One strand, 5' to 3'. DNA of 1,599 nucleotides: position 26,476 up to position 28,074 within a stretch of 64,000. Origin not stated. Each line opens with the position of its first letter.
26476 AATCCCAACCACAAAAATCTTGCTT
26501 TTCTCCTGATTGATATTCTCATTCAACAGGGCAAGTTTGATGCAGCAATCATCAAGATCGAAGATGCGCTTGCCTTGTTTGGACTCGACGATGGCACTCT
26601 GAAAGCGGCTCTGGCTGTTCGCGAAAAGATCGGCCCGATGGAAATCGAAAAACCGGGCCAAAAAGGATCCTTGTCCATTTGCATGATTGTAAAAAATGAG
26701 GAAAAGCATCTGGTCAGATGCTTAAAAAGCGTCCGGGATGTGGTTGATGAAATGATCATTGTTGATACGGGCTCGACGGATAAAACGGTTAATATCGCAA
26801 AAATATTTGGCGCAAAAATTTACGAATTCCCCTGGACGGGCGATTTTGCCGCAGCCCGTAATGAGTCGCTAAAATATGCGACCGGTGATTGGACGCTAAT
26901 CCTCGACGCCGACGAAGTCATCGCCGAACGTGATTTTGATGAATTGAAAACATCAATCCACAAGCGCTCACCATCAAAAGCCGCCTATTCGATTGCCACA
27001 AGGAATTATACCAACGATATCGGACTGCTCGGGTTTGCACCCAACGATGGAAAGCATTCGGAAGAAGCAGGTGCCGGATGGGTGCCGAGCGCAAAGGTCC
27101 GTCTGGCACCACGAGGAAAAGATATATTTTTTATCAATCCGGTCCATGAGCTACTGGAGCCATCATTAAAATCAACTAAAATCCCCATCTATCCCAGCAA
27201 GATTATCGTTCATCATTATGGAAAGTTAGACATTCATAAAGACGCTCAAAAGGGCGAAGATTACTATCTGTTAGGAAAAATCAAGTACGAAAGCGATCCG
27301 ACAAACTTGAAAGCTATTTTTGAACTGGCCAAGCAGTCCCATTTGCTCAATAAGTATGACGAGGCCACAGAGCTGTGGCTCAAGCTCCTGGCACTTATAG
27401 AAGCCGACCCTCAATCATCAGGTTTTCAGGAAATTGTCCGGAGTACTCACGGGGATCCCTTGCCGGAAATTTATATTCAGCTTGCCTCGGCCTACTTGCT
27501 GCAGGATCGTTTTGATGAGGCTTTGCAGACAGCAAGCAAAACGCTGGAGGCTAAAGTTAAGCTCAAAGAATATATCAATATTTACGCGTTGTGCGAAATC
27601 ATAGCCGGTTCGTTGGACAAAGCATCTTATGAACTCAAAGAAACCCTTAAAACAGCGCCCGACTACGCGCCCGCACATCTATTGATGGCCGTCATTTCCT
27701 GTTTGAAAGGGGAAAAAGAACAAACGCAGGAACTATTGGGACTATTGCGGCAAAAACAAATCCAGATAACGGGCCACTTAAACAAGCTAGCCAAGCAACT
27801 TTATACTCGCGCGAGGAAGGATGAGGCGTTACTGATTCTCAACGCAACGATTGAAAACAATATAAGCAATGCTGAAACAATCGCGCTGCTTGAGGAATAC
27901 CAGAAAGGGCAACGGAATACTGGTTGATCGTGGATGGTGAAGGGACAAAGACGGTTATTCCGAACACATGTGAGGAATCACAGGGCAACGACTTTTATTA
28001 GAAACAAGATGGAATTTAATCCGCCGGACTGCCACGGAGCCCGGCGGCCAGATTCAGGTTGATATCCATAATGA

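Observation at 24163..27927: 1254-aa enzyme with two GT2 domains, an extra N-terminal GT-B/CgeB-like domain and two TPR blocks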

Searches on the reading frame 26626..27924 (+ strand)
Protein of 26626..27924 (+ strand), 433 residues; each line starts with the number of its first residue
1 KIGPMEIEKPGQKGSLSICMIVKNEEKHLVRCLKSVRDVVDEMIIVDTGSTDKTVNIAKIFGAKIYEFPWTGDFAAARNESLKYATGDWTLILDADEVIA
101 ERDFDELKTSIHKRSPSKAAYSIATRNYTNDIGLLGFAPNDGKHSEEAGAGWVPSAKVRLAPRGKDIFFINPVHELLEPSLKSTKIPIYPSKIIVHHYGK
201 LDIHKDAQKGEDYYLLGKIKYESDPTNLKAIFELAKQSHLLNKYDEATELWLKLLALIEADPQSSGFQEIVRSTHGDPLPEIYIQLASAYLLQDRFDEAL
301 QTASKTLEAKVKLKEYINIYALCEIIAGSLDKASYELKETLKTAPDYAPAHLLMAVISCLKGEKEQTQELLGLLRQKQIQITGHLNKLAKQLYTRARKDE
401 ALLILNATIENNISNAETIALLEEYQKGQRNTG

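Call 10: search_protein_families(library=pfam, proteins=[window:26626-27924:+], max_evalue=10)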
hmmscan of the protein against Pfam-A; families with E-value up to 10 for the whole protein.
seq(433 aa): 23 families
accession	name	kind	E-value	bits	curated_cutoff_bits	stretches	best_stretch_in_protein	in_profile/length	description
PF00535.33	Glycos_transf_2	-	5.1e-22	79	23.3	1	17-115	1-107/168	Glycosyl transferase family 2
PF13431.12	TPR_17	-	1.7e-07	31.4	24.4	2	222-247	7-32/34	Tetratricopeptide repeat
PF14559.12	TPR_19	-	4.7e-07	30.5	25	2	327-375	4-52/68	Tetratricopeptide repeat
PF13704.12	Glyco_tranf_2_4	-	1.6e-05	25.8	27.5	1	23-103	1-88/98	Glycosyl transferase family 2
PF13428.12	TPR_14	-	6.3e-05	23.7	23.5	2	280-308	1-29/44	Tetratricopeptide repeat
PF14561.12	TPR_20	-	0.00013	22.7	25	1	220-256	14-50/90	Tetratricopeptide repeat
PF10111.15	Glyco_tranf_2_2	-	0.00031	20.8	27.3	1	18-107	4-102/276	Glycosyltransferase like family 2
PF23914.1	TPR_CcmH_CycH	-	0.0028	18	42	1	222-262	115-155/158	Cytochrome c-type biogenesis protein H TPR domain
PF13424.12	TPR_12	-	0.005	17.4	30.1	1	280-309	45-74/77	Tetratricopeptide repeat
PF00515.34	TPR_1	-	0.006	16.8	27.8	1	281-308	2-29/34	Tetratricopeptide repeat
PF12895.13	ANAPC3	-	0.0064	17.2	27.2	1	286-339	29-81/82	Anaphase-promoting complex, cyclosome, subunit 3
PF25058.1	ARM_TT21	-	0.0091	16.4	27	1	235-357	14-137/155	Tetratricopeptide repeat protein 21 ARM repeat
PF07719.23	TPR_2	-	0.015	15.9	27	2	280-307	1-28/34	Tetratricopeptide repeat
PF00009.33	GTP_EFTU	-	0.015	15.3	26.5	1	350-390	93-133/188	Elongation factor Tu GTP binding domain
PF13414.12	TPR_11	-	0.022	14.9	26.8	1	328-356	8-36/42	TPR repeat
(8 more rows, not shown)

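Call 30: search_solved_structures(query=window:26626-27924:+, max_evalue=0.01, show_alignments=3)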
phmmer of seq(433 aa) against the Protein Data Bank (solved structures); distinct sequences matched with E-value up to 0.01: 7.
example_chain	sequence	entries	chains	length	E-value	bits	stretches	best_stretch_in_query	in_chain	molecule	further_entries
22ao_A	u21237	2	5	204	2e-26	96.2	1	14-138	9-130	GmaR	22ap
7msp_A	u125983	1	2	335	8e-15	57.9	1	16-102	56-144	SPbeta prophage-derived glycosyltransferase SunS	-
7msn_A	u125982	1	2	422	1.7e-14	56.9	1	16-102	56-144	SPbeta prophage-derived glycosyltransferase SunS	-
7msk_A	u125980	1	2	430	2.3e-09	39.9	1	15-100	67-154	Glyco_trans_2-like domain-containing protein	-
6p61_A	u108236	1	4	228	1.5e-05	27.4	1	15-100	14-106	Glycosyltransferase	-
5hea_A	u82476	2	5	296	0.00012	24.4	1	16-107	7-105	Putative glycosyltransferase (GalT1)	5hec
2pl2_A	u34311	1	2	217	0.00022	23.6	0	316-369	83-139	Hypothetical conserved protein TTC0263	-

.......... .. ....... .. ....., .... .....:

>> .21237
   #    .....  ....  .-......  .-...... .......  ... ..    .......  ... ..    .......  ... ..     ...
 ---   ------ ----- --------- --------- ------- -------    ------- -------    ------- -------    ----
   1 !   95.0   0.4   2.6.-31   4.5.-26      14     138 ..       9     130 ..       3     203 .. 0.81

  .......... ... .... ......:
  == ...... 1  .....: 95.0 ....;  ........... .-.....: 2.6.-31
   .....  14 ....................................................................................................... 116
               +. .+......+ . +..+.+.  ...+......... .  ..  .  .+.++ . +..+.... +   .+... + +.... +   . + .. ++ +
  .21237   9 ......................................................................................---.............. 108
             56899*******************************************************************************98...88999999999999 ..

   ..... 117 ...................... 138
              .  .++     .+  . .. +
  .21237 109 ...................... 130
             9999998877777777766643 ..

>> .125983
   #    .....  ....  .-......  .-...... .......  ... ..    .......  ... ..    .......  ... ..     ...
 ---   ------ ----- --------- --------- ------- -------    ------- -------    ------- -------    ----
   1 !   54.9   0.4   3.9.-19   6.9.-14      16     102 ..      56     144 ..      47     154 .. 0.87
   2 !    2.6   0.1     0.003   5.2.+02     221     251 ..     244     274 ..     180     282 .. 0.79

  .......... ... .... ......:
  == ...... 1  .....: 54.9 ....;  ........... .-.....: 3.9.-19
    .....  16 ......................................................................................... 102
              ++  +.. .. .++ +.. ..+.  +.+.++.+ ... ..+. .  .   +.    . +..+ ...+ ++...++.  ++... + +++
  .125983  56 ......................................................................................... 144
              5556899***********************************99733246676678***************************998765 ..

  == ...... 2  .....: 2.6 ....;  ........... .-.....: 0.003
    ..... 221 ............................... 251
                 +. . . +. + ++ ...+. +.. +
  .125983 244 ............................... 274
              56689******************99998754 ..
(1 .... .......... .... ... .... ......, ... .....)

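Call 63: predict_structure(alignment_id=A3)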
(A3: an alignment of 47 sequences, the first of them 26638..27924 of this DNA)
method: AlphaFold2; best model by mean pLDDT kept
length: 429 residues; sequences in the alignment: 47
mean_pLDDT: 89.9   pTM: 0.77
mean pLDDT of the five models: 89.9, 88.6, 88.5, 87.9, 86.0
residues with pLDDT >= 90: 294; 70-90: 115; 50-70: 13; < 50: 7
segments of 3 or more residues with pLDDT < 50: 1-3, 426-429
pLDDT, mean of each block of 10 residues (from residue 1): 61 94 92 94 95 96 89 94 95 93 88 85 83 83 89 92 84 89 92 83 81 90 91 91 97 92 81 87 95 97 85 95 97 94 93 97 95 86 96 96 95 96 63
secondary structure, 60 per line:
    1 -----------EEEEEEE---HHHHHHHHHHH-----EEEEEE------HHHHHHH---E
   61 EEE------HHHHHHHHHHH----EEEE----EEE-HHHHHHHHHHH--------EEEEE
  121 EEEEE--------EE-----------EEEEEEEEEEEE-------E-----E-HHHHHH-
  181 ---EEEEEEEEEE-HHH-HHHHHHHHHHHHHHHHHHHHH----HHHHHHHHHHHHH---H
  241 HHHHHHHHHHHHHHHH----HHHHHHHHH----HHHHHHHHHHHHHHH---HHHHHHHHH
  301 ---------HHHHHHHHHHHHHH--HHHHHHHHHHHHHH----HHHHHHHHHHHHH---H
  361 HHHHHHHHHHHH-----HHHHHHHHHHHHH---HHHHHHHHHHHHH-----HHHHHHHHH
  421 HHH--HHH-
elements in order: E12-18 H22-32 E38-43 H50-56 E60-63 H70-80 E85-88 E93-95 H97-107 E116-125 E147-158 H174-179 E184-193 H199-219 H224-236 H240-256 H261-269 H274-288 H292-300 H310-323 H326-339 H344-356 H360-372 H378-390 H394-406 H412-423

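Call 66: fold_search(model_id=the predicted structure, library=pdb)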
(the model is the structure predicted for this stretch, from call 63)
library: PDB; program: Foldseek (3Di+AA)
matches with E <= 10: 1767; with E <= 0.001: 339
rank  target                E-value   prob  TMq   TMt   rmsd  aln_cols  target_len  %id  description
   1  7msn_A                2.2e-15  1.00  0.53  0.54  12.8       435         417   17  SunS glycosin S-glycosyltransferase (released 2022-04-13)
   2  7msp_B                5.6e-15  1.00  0.54  0.68   3.9       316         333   20  SunS glycosin S-glycosyltransferase (released 2022-04-13)
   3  7msp_A                5.9e-15  1.00  0.53  0.67   4.6       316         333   20  SunS glycosin S-glycosyltransferase (released 2022-04-13)
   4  7msk_B                8.3e-15  1.00  0.52  0.53  11.4       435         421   16  ThuS glycosin S-glycosyltransferase (released 2022-04-13)
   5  7msk_A                1.1e-14  1.00  0.55  0.56   9.9       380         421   20  ThuS glycosin S-glycosyltransferase (released 2022-04-13)
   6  7msn_B                1.1e-14  1.00  0.55  0.57  11.9       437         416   16  SunS glycosin S-glycosyltransferase (released 2022-04-13)
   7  5tzi                  2.7e-08  1.00  0.31  0.39  13.4       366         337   15  Crystal structure of S. aureus TarS 1-349 (released 2017-01-04)
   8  9omh_D                7.5e-08  1.00  0.32  0.49  11.3       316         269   16  WrtF fucosyltransferase - Apo (released 2025-10-29)
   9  9jn3_A                1.5e-07  1.00  0.36  0.49   9.3       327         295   16  Crystal structure of AvpGT in complex with Ara-A (released 2025-01-29)
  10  9omn_B                1.6e-07  1.00  0.32  0.48  11.3       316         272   15  WrtF fucosyltransferase - GDP-2-deoxy-2-fluoro-beta-L-fucose (released 2025-10-29)
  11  9omh_A                1.8e-07  1.00  0.32  0.49  11.1       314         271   16  WrtF fucosyltransferase - Apo (released 2025-10-29)
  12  5tze_C                1.9e-07  1.00  0.32  0.38  13.6       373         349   14  Crystal structure of S. aureus TarS in complex with UDP-GlcNAc (released 2017-01-04)
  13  9omj_A                2.1e-07  1.00  0.32  0.49  11.4       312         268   15  WrtF fucosyltransferase - GDP-beta-L-fucose (released 2025-10-29)
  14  9qhb                  2.2e-07  1.00  0.29  0.40  10.4       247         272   19  Crystal structure of 16-repeat CTPR protein with eliminated coordination sites (released 2025-10-22)
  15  9omm_A                2.4e-07  1.00  0.32  0.51  10.8       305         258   16  WrtF fucosyltransferase - tetrasaccharide product (released 2025-10-29)
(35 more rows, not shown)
